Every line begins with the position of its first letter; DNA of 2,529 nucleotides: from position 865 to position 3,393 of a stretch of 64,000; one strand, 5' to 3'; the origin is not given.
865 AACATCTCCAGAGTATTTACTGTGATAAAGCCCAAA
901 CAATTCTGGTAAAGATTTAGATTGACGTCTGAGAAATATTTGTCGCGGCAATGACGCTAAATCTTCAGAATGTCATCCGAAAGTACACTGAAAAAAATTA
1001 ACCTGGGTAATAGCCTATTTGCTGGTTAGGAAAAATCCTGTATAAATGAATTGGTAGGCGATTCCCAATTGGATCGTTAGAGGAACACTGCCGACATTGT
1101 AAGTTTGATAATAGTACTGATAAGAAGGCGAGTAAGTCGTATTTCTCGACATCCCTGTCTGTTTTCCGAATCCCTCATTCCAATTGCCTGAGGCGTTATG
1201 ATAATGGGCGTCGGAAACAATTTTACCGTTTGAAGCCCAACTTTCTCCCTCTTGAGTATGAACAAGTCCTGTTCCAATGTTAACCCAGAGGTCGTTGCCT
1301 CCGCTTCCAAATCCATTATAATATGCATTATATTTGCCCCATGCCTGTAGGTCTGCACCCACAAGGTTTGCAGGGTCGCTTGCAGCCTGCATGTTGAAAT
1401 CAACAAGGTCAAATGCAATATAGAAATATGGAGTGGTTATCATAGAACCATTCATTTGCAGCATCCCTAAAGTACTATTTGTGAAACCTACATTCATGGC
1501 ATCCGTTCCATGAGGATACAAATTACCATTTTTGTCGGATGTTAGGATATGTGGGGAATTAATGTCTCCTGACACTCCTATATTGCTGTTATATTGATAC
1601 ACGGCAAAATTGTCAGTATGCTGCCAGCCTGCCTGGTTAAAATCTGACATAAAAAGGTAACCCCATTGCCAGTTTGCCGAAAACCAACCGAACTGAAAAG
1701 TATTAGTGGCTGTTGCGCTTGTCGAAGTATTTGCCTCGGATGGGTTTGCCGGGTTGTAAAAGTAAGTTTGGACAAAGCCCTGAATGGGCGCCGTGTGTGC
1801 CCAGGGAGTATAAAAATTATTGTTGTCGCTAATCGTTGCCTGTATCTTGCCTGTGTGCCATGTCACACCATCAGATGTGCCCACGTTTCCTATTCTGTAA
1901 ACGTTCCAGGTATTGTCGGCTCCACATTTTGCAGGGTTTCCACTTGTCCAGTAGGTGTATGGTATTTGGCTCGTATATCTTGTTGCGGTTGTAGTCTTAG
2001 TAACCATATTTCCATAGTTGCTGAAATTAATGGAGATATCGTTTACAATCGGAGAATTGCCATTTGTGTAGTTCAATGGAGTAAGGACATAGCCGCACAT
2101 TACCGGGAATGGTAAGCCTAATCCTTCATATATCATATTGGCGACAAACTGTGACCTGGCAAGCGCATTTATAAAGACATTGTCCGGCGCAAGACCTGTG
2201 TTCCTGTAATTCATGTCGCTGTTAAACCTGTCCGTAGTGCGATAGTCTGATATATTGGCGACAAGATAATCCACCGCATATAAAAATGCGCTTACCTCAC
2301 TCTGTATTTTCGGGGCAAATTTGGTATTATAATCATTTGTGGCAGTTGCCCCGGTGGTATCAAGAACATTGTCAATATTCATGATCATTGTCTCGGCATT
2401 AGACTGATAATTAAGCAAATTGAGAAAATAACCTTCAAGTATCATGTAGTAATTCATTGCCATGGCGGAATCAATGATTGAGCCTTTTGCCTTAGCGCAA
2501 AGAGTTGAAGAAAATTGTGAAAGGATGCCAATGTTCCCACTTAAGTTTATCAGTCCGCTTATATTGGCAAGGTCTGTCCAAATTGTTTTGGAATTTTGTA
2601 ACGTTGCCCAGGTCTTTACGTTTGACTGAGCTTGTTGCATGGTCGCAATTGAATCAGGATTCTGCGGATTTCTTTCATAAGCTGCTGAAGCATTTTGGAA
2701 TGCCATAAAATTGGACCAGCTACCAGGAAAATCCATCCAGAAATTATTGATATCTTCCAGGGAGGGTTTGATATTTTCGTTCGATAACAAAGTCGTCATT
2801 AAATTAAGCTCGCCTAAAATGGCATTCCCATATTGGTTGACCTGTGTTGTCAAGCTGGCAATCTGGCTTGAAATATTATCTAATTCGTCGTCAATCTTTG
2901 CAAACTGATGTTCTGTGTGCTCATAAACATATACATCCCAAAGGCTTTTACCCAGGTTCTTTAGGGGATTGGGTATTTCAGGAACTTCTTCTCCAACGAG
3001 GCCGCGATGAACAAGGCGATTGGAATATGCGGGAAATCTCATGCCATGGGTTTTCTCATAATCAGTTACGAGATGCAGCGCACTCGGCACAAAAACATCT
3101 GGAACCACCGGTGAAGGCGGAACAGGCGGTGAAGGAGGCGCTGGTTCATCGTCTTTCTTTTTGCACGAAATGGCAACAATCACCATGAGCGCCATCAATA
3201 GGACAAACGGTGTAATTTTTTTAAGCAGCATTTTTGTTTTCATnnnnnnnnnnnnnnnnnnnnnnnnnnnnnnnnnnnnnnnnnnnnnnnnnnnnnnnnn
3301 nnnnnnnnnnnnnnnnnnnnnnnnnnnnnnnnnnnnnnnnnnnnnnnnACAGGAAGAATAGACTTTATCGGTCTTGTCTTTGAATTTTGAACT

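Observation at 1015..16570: Three paralogous ~740-755-aa surface lipoproteins of an unrecognised family (P1, P2, P3)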

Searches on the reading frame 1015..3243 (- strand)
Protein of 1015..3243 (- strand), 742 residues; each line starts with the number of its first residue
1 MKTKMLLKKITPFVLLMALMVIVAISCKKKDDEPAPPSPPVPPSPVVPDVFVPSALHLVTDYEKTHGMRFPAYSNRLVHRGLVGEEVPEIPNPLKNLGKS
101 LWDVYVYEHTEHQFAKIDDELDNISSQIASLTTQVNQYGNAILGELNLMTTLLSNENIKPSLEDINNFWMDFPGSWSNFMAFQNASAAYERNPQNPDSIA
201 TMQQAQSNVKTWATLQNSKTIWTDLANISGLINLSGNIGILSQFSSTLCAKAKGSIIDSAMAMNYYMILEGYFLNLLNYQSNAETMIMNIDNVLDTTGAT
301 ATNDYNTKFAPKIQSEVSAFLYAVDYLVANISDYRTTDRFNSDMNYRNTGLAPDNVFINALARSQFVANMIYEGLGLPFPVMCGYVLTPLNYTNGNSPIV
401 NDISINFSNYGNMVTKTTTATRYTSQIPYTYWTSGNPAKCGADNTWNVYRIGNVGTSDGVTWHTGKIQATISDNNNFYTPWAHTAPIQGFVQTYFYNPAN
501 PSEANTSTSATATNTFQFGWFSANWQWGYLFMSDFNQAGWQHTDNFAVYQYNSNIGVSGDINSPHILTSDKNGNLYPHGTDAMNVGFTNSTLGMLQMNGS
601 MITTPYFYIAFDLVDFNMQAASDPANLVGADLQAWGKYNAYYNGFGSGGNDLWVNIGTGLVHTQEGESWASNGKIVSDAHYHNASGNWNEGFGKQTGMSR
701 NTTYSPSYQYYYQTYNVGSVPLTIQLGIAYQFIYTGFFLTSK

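Call 7: search_protein_families(library=pfam, proteins=[window:1015-3243:-], max_evalue=1)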
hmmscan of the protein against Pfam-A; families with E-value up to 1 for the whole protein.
window:1015-3243:- (742 aa): 0 families
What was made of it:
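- There is no Endotoxin_N/M/C Pfam hit (call 7).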

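Call 8: search_protein_families(library=ncbifam, proteins=[window:1015-3243:-], max_evalue=1)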
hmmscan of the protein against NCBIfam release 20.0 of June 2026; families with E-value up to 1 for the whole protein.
window:1015-3243:- (742 aa): 0 families

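Call 11: find_homologous_proteins(query=window:1015-3243:-, max_evalue=0.001)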
Query window:1015-3243:- (742 aa): 36 proteins with E <= 0.001 among 8000 candidates.
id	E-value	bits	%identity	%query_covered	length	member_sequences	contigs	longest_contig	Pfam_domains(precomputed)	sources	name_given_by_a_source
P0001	0.0e+0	1716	100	100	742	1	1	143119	-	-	-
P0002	0.0e+0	1483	86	100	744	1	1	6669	-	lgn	-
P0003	0.0e+0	1247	73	100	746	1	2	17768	-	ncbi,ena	-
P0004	0.0e+0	1094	63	100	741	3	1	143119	-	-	-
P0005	0.0e+0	1051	61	100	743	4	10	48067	-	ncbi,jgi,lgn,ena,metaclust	metaclust:\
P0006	1.4e-273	928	57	100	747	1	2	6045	-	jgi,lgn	jgi:hypothetical protein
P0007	6.2e-255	866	53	100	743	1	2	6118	-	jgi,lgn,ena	-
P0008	1.4e-215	736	47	99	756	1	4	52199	-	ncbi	ncbi:MAG: hypothetical protein WCO02_08610 [Bacteroidota bacterium]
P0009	4.6e-174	599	41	99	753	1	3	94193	-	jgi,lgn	-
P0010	2.0e-161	557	39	99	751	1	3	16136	-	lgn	-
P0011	4.6e-157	542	39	99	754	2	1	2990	-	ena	-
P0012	3.1e-155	536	39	99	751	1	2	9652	-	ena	-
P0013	5.6e-154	532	39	99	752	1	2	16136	-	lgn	-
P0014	2.4e-153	530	39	99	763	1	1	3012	-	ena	-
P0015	2.7e-141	490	37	97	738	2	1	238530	-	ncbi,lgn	-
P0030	2.7e-79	285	30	83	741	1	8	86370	-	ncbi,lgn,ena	-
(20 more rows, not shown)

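Call 12: search_solved_structures(query=window:1015-3243:-, max_evalue=10)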
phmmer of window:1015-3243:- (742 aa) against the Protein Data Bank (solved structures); distinct sequences matched with E-value up to 10: 1.
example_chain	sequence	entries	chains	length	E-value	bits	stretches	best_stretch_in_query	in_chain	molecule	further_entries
4awe_A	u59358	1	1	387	0.094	14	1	419-538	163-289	ENDO-BETA-D-1,4-MANNANASE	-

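Call 15: search_solved_structures(query=A2, max_evalue=10)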
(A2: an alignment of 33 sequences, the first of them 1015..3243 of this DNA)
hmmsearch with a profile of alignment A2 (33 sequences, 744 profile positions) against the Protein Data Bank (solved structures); distinct sequences matched with E-value up to 10: 30.
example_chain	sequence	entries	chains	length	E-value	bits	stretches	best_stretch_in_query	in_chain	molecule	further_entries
8a3k_UNK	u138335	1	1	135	0.032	16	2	88-140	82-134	sc-apCC-4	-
6gao_A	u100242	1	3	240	0.097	14.4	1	96-144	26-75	Outer capsid protein sigma-1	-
6gaj_A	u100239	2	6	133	0.11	14.3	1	95-144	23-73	Outer capsid protein sigma-1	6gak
7muc_AF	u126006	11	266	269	0.18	13.5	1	84-157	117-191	DotF | IcmG (DotF)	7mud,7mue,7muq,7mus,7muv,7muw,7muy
9pdp_A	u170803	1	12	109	0.23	13.2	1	140-198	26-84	Portal protein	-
6v47_B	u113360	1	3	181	0.47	12.1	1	86-157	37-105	Hemagglutinin HA2 chain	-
9r1o_A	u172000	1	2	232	0.58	11.8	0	89-141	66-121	sc-apCC-6-DPH-NR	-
2n1t_D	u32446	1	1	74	0.82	11.4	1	112-161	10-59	Synaptosomal-associated protein 25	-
6xy1_A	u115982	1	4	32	0.87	11.3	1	117-144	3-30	4-KE-4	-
8i7o_YI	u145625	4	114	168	0.94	11.1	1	158-257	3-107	Sperm acrosome-associated protein 9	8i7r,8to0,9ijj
9e5c_5e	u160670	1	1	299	0.99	11.1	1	119-169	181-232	DUF4200 domain-containing protein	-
6ip1_D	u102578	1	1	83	1.1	11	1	113-161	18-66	Synaptosomal-associated protein 25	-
1urq_D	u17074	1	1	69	1.1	11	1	116-161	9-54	SYNAPTOSOMAL-ASSOCIATED PROTEIN 25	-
9s7g_E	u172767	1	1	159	1.1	10.9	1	158-258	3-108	Sperm acrosome-associated protein 9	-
1sfc_D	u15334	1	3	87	1.2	10.8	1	113-161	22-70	PROTEIN (SNAP-25B)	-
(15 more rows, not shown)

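Call 19: find_related_loci(query=A1, collection=genome_contigs, flank=10000)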
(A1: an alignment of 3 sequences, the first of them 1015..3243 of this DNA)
Query A1 (742 aa) in genome_contigs; peptide patterns used: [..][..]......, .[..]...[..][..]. (x = any residue, [..] = any of these).
114 stretches matched a pattern; 13 encode a relative of the query (tblastn E <= 1e-3); 13 distinct loci.
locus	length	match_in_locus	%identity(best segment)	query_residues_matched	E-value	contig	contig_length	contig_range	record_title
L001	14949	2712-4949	73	1-742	0e+0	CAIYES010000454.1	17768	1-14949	MAG: uncultured Bacteroidales bacterium isolate Kiruna2_bin-1621 genome assembly, contig: bin-1621:454/574, whole genome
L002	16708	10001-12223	63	1-742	0e+0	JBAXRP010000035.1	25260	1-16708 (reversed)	MAG: Bacteroidota bacterium isolate ELA586 MAG586_35, whole genome shotgun sequence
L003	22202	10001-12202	47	15-738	0e+0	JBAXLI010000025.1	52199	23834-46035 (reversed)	MAG: Bacteroidota bacterium isolate ELA423 MAG423_25, whole genome shotgun sequence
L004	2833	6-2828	63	1-738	0e+0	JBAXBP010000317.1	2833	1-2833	MAG: Bacteroidota bacterium isolate ELA170 MAG170_317, whole genome shotgun sequence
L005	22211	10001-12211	36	1-738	9e-140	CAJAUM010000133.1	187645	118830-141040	MAG: uncultured Bacteroidales bacterium isolate Loc090907-6m_bin-511 genome assembly, contig: bin-511:133/155, whole gen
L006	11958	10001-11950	36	1-658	6e-113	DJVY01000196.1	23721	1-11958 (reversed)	MAG TPA_asm: Bacteroidales bacterium UBA6244 UBA6244_contig_106192, whole genome shotgun sequence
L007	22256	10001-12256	31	1-738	1e-99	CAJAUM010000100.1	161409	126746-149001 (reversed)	MAG: uncultured Bacteroidales bacterium isolate Loc090907-6m_bin-511 genome assembly, contig: bin-511:100/155, whole gen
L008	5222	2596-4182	35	1-532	2e-76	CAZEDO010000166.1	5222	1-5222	MAG TPA_asm: uncultured Lentimicrobiaceae bacterium isolate SRP284006_co1_131 genome assembly, contig: NODE_34793_length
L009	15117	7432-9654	61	1-742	0e+0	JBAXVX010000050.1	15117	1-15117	MAG: Bacteroidota bacterium isolate ELA698 MAG698_50, whole genome shotgun sequence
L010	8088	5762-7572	34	1-598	2e-48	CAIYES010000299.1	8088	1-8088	MAG: uncultured Bacteroidales bacterium isolate Kiruna2_bin-1621 genome assembly, contig: bin-1621:299/574, whole genome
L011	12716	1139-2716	31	1-532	8e-47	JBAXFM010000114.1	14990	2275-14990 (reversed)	MAG: Bacteroidota bacterium isolate ELA271 MAG271_114, whole genome shotgun sequence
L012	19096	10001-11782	31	1-625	3e-59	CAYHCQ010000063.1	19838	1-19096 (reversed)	MAG TPA_asm: uncultured Prolixibacteraceae bacterium isolate ERP119702_co1_129 genome assembly, contig: NODE_3007_length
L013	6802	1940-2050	58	4-41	4e-6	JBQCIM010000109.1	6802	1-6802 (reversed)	MAG: Ginsengibacter sp. isolate bin820 k141_194306, whole genome shotgun sequence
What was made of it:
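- Tried and rejected: The 3-member alignment worked (call 19).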

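Call 29: predict_structure(alignment_id=A2)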
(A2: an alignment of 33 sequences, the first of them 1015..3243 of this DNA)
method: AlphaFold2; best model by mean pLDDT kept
length: 742 residues; sequences in the alignment: 33
mean_pLDDT: 84.0   pTM: 0.84
mean pLDDT of the five models: 84.0, 81.4, 81.2, 81.0, 75.0
residues with pLDDT >= 90: 274; 70-90: 366; 50-70: 82; < 50: 20
segments of 3 or more residues with pLDDT < 50: 1-7, 28-38
pLDDT, mean of each block of 10 residues (from residue 1): 46 67 55 46 72 89 84 88 64 81 78 78 85 80 65 69 88 82 87 88 89 78 85 67 84 85 91 90 91 86 90 92 93 91 90 94 96 91 95 81 93 92 91 85 93 89 90 85 89 90 75 87 90 62 85 73 91 87 76 85 92 90 83 93 90 95 79 94 90 93 92 92 90 88 51
secondary structure, 60 per line:
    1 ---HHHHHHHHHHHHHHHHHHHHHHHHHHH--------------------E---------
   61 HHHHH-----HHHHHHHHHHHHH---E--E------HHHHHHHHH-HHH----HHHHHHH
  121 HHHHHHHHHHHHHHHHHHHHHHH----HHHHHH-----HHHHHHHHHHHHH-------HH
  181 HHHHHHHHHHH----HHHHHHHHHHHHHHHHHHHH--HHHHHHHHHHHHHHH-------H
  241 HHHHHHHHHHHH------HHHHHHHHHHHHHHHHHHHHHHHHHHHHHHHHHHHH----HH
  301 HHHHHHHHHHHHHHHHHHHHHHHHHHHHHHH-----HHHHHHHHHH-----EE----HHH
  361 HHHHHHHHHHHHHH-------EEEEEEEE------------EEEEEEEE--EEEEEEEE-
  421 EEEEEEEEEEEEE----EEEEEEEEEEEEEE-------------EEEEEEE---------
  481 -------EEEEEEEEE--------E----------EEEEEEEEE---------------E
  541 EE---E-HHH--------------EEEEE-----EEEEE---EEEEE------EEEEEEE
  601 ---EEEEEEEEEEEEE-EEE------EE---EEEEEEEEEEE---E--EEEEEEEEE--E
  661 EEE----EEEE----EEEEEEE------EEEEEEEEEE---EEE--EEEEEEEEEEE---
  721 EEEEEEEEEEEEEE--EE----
elements in order (helices of 4 or more, strands of 3 or more residues): H4-30 H61-65 H71-83 H97-105 H114-143 H148-153 H159-171 H179-191 H196-215 H218-232 H240-252 H259-294 H299-331 H337-346 H358-374 E382-389 E402-409 E412-419 E421-433 E438-451 E465-471 E488-496 E516-524 E540-542 E565-569 E575-579 E583-587 E594-600 E604-616 E618-620 E632-642 E649-657 E660-663 E668-671 E676-682 E689-698 E702-704 E707-717 E721-734
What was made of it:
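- On Three-domain Cry delta-endotoxins: About 14 helices over residues 61-374 (call 29).
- The AF2 model is confident (call 29). Long 30-36-residue helices and coiled-coil signals are unusual for alpha/alpha-toroid enzymes (call 29).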

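Call 31: fold_search(model_id=the predicted structure, library=pdb)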
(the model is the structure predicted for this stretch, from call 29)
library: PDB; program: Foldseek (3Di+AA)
matches with E <= 10: 1387; with E <= 0.001: 11
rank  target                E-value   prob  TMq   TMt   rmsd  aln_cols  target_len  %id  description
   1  7r1e_B                2.6e-07  0.84  0.10  0.11  29.2       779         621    8  Mosquitocidal Cry11Ba determined at pH 10.4 from naturally-occurring nanocrystals by Serial femtosecond crystallograph (released 2022-07-27)
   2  7r1e_A                2.8e-07  0.92  0.11  0.13  28.5       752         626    8  Mosquitocidal Cry11Ba determined at pH 10.4 from naturally-occurring nanocrystals by Serial femtosecond crystallograph (released 2022-07-27)
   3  7qyd_B                4.0e-07  0.94  0.13  0.14  28.9       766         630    9  mosquitocidal Cry11Ba determined at pH 6.5 from naturally-occurring nanocrystals by Serial femtosecond crystallography (released 2022-07-27)
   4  1w99                  8.1e-07  0.87  0.10  0.13  30.1       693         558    8  Mosquito-larvicidal toxin Cry4Ba from Bacillus thuringiensis ssp. Israelensis (released 2005-04-11)
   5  7qyd_A                9.0e-07  0.90  0.12  0.14  30.1       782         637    9  mosquitocidal Cry11Ba determined at pH 6.5 from naturally-occurring nanocrystals by Serial femtosecond crystallography (released 2022-07-27)
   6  2c9k                  1.0e-06  0.99  0.17  0.20  29.8       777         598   10  Structure of the functional form of the mosquito-larvicidal Cry4Aa toxin from Bacillus thuringiensis at 2.8 A resolution (released 2006-04-25)
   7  4moa                  1.5e-06  0.96  0.13  0.15  28.5       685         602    8  Crystal structure of CRY4BA-R203Q TOXIN (released 2014-12-10)
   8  7qx6                  1.6e-06  0.92  0.13  0.14  27.9       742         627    8  mosquitocidal Cry11Aa-E583Q determined at pH 7 from naturally-occurring nanocrystals by Serial femtosecond crystallograp (released 2022-07-27)
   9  7qx5                  2.0e-06  0.91  0.12  0.14  28.5       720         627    7  mosquitocidal Cry11Aa-Y449F determined at pH 7 from naturally-occurring nanocrystals by Serial femtosecond crystallograp (released 2022-07-27)
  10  7qx7                  4.1e-06  0.66  0.11  0.12  27.4       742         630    9  mosquitocidal Cry11Aa-F17Y determined at pH 7 from naturally-occurring nanocrystals by Serial femtosecond crystallograph (released 2022-07-27)
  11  4zmh_B                1.7e-04  0.38  0.11  0.09  30.6       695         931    6  Crystal structure of a five-domain GH115 alpha-Glucuronidase from the Marine Bacterium Saccharophagus degradans 2-40T (released 2016-05-04)
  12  2zex_A                2.2e-03  0.95  0.10  0.33   8.1       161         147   10  Family 16 carbohydrate binding module (released 2008-03-04)
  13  3k4z_A                2.3e-03  1.00  0.13  0.29   8.2       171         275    8  Crystal Structure of the Cellulosomal CBM4 from Clostridium thermocellum Cellulase CbhA (released 2010-07-28)
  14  2zey_A                2.3e-03  0.96  0.11  0.34   8.1       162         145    9  Family 16 carbohydrate binding module (released 2008-03-04)
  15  7kwc                  2.5e-03  0.90  0.13  0.31  21.4       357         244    7  Surface glycan-binding protein B (truncated) from Bacteroides thetaiotaomicron (released 2021-02-17)
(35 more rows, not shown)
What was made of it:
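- On Three-domain Cry delta-endotoxins: Foldseek E from 2.6e-7 to 4e-6 and probability 0.66-0.99 for 10 Cry chains, but TMq 0.10-0.17 and rmsd of about 29 A (call 31).
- Closest known: Three-domain Cry delta-endotoxins of Bacillus thuringiensis. Different: The TM-score is at most 0.17 (call 31).
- The next hit follows a gap, at 1.7e-4 (call 31). Low-ranked fold hits include multidomain GH and PL enzymes (GH115, xanthanase, GH43) (call 31). The enzyme fold hits have low probability (0.18-0.44) (call 31).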

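Call 33: search_protein_representatives(alignment_id=A2)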
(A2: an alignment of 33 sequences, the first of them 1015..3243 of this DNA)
Query: 33 sequences, 744 profile positions. Proteins with E-value up to 0.001 (for the whole library): 352; up to 1e-10: 195; up to 1e-30: 132. The best 150 are listed.
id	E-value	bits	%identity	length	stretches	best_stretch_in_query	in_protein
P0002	0.0e+00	1060.5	-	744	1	1-743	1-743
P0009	0.0e+00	1029.8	-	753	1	1-743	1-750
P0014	7.0e-298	1006.8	-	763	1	1-743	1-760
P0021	1.1e-283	959.9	-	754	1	1-743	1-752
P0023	1.1e-265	900.3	-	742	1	1-744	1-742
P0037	6.2e-259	878.1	-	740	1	1-743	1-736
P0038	7.2e-249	844.8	-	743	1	1-743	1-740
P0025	3.2e-246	836.0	-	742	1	1-742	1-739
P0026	9.8e-245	831.1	-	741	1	17-744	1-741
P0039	1.3e-232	791.0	-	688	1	60-743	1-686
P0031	3.0e-230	783.2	-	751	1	1-742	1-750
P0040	8.3e-229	778.4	-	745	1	1-743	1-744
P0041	4.5e-221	752.9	-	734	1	12-741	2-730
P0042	1.0e-220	751.7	-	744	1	1-740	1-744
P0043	3.1e-218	743.5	-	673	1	60-742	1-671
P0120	3.6e-70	253.9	-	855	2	260-740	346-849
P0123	6.0e-67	243.3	-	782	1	1-740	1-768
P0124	1.7e-66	241.7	-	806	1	105-742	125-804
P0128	1.1e-61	225.8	-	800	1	56-743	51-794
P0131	3.1e-60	221.1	-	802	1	95-740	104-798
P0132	4.3e-60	220.6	-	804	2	104-377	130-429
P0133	1.5e-57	212.3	-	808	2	303-742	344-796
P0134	1.7e-57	212.1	-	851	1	109-743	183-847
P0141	2.7e-49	184.9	-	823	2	98-374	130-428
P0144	2.2e-47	178.6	-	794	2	101-374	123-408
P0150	5.4e-40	154.2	-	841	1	6-648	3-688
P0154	8.5e-33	130.4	-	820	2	239-463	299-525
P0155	2.1e-32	129.1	-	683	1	71-463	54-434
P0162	5.1e-21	91.4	-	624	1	112-334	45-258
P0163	1.0e-20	90.4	-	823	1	110-329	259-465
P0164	1.2e-20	90.3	-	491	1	112-328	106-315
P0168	1.9e-18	82.9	-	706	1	97-328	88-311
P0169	2.6e-18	82.5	-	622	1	109-333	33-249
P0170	1.1e-17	80.5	-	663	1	115-326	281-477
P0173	2.4e-17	79.3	-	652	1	110-334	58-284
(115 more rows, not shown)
